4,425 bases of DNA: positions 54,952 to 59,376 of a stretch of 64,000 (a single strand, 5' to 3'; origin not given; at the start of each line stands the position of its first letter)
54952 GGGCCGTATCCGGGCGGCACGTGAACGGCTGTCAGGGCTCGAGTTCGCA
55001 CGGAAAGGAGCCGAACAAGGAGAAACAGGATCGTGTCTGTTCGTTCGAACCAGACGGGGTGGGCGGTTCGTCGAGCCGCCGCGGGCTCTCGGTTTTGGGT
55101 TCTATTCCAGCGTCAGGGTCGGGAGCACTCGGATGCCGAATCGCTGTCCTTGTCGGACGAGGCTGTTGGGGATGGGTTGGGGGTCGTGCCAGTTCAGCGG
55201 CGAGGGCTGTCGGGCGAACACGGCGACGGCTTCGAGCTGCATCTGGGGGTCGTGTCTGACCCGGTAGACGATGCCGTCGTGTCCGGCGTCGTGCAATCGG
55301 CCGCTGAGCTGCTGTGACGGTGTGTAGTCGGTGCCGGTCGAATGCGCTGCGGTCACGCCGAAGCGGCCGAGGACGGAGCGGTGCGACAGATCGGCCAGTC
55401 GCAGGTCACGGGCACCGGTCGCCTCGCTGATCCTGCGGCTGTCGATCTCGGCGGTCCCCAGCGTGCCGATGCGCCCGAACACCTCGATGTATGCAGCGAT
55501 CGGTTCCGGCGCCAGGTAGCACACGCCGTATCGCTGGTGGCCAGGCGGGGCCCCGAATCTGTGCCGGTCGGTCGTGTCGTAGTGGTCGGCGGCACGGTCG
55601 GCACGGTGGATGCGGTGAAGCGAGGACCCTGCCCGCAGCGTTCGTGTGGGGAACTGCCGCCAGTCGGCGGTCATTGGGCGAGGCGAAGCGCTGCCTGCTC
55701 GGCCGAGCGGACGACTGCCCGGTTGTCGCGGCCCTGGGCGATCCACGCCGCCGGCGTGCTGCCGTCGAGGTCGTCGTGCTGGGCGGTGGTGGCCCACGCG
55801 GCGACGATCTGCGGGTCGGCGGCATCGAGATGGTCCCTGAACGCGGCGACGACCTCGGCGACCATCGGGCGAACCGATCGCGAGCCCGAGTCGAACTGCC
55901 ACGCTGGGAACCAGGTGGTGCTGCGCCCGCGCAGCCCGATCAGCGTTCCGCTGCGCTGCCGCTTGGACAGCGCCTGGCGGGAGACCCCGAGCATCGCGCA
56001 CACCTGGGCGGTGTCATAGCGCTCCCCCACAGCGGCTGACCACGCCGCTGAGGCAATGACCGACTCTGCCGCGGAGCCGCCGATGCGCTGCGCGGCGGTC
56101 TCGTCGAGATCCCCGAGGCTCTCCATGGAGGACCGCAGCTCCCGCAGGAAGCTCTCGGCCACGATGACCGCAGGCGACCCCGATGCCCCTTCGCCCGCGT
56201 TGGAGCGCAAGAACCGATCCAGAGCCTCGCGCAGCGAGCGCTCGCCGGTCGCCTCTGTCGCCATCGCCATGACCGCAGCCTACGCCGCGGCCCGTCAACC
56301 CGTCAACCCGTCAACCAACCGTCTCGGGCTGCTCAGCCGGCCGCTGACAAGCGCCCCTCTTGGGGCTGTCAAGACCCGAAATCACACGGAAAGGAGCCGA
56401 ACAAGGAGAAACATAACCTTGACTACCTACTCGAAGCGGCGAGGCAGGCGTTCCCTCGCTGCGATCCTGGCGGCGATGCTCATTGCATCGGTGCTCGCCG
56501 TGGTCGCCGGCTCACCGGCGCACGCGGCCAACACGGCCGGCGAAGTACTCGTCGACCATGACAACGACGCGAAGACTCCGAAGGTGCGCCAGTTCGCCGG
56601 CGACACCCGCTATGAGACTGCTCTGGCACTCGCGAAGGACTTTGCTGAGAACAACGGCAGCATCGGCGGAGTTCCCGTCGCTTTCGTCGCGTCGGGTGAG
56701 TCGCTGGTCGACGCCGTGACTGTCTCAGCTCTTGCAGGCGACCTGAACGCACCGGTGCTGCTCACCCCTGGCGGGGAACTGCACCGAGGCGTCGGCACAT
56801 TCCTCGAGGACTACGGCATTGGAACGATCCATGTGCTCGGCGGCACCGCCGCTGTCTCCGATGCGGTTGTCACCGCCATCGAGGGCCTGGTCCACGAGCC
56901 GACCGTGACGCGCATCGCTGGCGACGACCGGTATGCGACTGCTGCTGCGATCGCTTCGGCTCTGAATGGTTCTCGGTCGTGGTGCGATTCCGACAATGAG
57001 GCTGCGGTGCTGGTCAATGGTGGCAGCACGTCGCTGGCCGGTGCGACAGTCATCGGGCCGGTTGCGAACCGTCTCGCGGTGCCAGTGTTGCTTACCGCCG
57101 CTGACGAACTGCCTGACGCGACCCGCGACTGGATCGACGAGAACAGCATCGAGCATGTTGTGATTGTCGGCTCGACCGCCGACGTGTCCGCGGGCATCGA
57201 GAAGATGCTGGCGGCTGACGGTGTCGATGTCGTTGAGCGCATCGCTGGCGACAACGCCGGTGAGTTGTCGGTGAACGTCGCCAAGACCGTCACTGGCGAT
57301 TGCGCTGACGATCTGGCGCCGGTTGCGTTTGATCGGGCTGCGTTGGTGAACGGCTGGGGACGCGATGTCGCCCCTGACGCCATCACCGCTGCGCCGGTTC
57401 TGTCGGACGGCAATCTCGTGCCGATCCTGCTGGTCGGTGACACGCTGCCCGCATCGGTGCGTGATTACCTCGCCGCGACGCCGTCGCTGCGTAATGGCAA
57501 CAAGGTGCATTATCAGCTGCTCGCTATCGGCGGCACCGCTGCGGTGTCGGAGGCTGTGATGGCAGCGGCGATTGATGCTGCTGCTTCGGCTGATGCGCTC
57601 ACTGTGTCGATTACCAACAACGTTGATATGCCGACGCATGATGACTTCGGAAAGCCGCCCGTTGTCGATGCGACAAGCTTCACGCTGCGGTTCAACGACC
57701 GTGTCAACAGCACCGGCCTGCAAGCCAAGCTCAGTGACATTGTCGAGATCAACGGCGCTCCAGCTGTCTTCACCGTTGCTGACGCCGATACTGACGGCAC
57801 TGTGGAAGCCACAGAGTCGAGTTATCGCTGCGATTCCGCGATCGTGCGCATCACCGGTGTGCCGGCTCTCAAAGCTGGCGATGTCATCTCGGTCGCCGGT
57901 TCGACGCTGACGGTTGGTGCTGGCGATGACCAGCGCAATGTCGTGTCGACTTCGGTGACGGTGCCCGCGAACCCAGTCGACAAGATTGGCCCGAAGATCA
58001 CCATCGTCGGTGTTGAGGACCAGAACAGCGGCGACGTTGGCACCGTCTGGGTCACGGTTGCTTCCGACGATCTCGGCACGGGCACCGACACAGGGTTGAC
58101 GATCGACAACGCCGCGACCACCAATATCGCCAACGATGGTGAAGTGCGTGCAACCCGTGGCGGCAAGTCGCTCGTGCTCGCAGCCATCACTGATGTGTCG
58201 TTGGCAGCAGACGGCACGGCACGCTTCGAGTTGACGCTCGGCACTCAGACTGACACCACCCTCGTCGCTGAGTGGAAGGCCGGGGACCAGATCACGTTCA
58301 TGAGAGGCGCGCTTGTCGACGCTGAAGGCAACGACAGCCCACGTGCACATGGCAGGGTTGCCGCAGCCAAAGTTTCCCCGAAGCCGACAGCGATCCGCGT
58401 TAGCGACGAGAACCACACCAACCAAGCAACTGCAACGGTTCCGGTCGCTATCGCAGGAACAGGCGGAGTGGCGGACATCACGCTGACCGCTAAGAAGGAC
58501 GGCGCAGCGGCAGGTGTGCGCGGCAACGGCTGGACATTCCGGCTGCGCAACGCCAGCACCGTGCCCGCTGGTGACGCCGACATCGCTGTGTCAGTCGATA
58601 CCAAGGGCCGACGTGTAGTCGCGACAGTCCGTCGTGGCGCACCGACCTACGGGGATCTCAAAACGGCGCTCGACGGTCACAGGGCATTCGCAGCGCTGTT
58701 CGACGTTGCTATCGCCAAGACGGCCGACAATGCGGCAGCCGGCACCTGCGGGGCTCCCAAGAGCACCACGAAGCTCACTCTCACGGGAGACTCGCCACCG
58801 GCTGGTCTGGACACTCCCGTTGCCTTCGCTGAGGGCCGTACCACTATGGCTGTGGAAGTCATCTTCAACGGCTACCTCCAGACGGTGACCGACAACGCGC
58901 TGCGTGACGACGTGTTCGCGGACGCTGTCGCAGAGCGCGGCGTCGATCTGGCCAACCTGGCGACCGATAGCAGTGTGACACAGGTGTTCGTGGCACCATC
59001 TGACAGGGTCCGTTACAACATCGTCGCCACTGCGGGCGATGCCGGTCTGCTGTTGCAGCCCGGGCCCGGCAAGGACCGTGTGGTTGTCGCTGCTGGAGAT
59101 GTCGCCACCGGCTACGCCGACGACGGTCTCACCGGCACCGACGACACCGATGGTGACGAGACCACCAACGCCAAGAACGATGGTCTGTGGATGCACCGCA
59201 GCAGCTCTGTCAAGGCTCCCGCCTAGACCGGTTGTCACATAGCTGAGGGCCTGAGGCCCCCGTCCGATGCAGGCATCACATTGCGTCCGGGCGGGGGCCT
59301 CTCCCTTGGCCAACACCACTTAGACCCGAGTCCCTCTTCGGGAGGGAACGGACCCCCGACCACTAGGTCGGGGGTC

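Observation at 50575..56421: Direct array of five surface-gene leader/5'-end copies delimiting four opposite-strand TA/defence modules and ending at intact gene S5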

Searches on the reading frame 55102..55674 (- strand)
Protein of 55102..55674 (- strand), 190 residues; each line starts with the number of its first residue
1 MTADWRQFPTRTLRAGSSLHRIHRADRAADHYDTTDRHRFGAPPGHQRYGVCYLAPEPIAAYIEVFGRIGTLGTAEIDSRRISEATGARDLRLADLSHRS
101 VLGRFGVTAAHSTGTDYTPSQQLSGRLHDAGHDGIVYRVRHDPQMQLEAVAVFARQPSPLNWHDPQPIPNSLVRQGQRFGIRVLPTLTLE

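Call 11: search_protein_families(library=pfam, proteins=[window:55102-55674:-], max_evalue=0.01)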
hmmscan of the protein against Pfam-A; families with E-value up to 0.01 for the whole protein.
window:55102-55674:- (190 aa): 1 family
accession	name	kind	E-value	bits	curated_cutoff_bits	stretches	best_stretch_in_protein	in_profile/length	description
PF08808.17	RES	-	2e-13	51.1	23.2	1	19-161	2-144/157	RES domain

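Call 19: find_encoding_contigs(protein=window:55102-55674:-, flank=10000, max_places=10)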
Protein window:55102-55674:- (190 aa): no gene with exactly this product is on record in the collection.

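Call 67: find_homologous_proteins(query=window:55102-55674:-, max_evalue=1e-20)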
Query window:55102-55674:- (190 aa): 27 proteins with E <= 1e-20 among 372 candidates.
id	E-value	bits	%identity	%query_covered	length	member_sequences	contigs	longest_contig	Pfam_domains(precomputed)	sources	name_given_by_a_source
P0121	1.9e-124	431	100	100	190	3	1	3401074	PF08808.18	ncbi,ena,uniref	ncbi:RES family NAD+ phosphorylase [Candidatus Poriferisodalis sp.]|uniref:RES family NAD+ phosphory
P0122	1.3e-111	389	91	100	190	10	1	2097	PF08808.18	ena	-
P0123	8.9e-109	380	88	100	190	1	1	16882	PF08808.18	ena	-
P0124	9.7e-108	376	88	100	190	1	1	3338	PF08808.18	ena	-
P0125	1.0e-94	334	79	100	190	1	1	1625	PF08808.18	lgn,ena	-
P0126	2.8e-85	303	72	99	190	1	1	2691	PF08808.18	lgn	-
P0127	2.3e-77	277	71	100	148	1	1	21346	PF08808.18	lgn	-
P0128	1.2e-59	219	55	98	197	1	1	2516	PF08808.18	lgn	-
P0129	1.6e-58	216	53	98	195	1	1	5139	PF08808.18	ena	-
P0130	5.5e-56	207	54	97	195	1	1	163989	PF08808.18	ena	-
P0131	2.8e-55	205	53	99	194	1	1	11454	PF08808.18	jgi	jgi:hypothetical protein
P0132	6.1e-55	204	52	98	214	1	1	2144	PF08808.18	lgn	-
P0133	5.6e-53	198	50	96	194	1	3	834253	PF08808.18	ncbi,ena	-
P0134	3.5e-52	195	53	98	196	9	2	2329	PF08808.18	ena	-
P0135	4.1e-49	185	51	92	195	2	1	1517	PF08808.18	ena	-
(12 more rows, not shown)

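Call 68: find_encoding_contigs(protein=P0121, flank=10000, max_places=3)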
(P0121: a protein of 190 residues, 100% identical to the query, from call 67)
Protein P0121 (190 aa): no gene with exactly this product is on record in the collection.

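Call 69: find_encoding_contigs(protein=P0123, flank=10000, max_places=3)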
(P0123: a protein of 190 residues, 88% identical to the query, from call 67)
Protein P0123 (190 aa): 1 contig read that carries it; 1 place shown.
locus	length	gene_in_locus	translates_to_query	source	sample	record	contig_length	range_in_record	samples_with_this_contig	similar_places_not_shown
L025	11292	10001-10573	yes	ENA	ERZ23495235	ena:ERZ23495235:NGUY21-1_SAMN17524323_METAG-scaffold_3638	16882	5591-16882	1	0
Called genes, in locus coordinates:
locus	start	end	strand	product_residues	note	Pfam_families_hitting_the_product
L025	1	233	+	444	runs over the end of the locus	PF00753:Lactamase_B, PF14863:Alkyl_sulf_dimr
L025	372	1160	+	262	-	PF20772:TACO1_YebC_N, PF01709:Transcrip_reg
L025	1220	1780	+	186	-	PF02075:RuvC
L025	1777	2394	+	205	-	PF01330:RuvA_N, PF14520:HHH_5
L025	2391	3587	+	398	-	PF01078:Mg_chelatase (faint), PF05496:RuvB_N, PF00004:AAA, PF07728:AAA_5 (faint), PF17864:AAA_lid_4, PF05491:WHD_RuvB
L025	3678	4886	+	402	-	PF02547:Queuosine_synth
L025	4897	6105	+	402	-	PF01702:TGT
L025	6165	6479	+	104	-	PF02699:YajC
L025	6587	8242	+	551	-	PF21760:SecD_1st, PF22599:SecDF_P1_head, PF02355:SecD_SecF_C, PF03176:MMPL (weak)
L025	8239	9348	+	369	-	PF07549:Sec_GG (weak), PF02355:SecD_SecF_C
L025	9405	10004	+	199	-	-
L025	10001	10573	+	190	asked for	PF08808:RES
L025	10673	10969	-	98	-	PF12910:PHD_like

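Call 77: find_encoding_contigs(protein=P0122, flank=5000, max_places=3)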
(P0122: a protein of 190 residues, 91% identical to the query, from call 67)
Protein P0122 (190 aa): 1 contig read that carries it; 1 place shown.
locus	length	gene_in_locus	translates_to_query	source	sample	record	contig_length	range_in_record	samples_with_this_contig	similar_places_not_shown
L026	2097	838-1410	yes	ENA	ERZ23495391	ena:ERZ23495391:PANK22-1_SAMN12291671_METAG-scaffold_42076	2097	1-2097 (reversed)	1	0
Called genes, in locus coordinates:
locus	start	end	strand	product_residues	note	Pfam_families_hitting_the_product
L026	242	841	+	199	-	-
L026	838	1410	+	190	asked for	PF08808:RES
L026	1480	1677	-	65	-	-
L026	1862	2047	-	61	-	-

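Call 78: find_encoding_contigs(protein=P0124, flank=5000, max_places=3)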
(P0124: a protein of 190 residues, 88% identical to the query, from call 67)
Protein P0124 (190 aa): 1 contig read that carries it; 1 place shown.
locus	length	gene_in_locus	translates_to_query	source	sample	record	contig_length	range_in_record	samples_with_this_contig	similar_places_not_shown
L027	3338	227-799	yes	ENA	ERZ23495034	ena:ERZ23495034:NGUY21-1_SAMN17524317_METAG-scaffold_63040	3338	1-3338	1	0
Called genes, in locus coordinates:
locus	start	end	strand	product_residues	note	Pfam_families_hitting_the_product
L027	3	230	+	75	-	?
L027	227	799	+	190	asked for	PF08808:RES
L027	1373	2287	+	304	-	PF07510:GmrSD_C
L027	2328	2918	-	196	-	PF08843:AbiEii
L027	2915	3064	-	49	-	PF18993:Rv0078B (weak)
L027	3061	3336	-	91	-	?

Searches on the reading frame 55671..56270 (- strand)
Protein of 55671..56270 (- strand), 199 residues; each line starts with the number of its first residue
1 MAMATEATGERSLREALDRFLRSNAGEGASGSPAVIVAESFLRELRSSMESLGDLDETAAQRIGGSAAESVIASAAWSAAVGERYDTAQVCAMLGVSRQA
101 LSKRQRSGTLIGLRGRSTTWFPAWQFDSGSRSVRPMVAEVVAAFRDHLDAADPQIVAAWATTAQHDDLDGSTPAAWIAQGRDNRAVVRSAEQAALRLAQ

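Call 12: search_protein_families(library=pfam, proteins=[window:55671-56270:-], max_evalue=0.01)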
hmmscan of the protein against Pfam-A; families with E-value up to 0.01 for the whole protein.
window:55671-56270:- (199 aa): 2 families
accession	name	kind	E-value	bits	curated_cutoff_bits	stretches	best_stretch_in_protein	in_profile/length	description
PF23125.1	Xre-MbcA-ParS_M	-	0.005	17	27.8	0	90-126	7-45/51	Antitoxin Xre/MbcA/ParS-like, middle domain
PF12728.13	HTH_17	-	0.0094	16.6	27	0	85-110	2-27/51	Helix-turn-helix domain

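Call 50: search_protein_families(library=ncbifam, proteins=[window:55671-56270:-], max_evalue=0.001)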
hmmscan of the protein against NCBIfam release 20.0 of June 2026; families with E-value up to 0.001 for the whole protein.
window:55671-56270:- (199 aa): 0 families

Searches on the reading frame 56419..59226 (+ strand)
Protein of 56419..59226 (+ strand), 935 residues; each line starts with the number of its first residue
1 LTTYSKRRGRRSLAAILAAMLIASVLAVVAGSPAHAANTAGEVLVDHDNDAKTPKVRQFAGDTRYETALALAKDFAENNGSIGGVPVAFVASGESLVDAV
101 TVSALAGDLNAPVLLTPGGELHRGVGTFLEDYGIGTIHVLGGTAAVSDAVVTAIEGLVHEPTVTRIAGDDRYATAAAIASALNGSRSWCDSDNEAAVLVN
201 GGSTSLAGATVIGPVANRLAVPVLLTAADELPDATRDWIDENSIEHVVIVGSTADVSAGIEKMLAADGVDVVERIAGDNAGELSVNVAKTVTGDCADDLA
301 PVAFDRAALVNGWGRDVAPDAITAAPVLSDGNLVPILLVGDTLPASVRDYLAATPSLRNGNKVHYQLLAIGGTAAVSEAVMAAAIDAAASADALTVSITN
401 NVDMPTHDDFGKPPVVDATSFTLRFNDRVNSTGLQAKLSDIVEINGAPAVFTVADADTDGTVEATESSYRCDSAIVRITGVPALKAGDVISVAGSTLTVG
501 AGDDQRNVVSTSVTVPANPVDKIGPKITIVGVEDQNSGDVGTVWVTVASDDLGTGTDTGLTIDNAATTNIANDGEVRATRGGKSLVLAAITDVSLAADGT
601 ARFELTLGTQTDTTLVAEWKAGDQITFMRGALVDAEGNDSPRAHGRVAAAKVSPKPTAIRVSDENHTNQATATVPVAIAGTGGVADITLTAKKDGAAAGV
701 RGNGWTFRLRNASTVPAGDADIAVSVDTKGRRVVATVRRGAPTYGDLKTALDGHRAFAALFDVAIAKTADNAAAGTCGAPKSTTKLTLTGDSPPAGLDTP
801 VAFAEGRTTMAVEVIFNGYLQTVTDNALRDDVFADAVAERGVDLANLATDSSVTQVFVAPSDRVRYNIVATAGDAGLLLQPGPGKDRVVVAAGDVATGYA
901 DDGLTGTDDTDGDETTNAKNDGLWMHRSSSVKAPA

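Call 12: search_protein_families(library=pfam, proteins=[window:56419-59226:+], max_evalue=0.01)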
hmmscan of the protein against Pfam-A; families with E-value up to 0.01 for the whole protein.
window:56419-59226:+ (935 aa): 1 family
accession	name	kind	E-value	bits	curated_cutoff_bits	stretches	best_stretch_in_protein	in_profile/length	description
PF04122.17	CW_binding_2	-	2.6e-36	124.4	24.9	3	59-151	2-73/73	Cell wall binding domain 2 (CWB2)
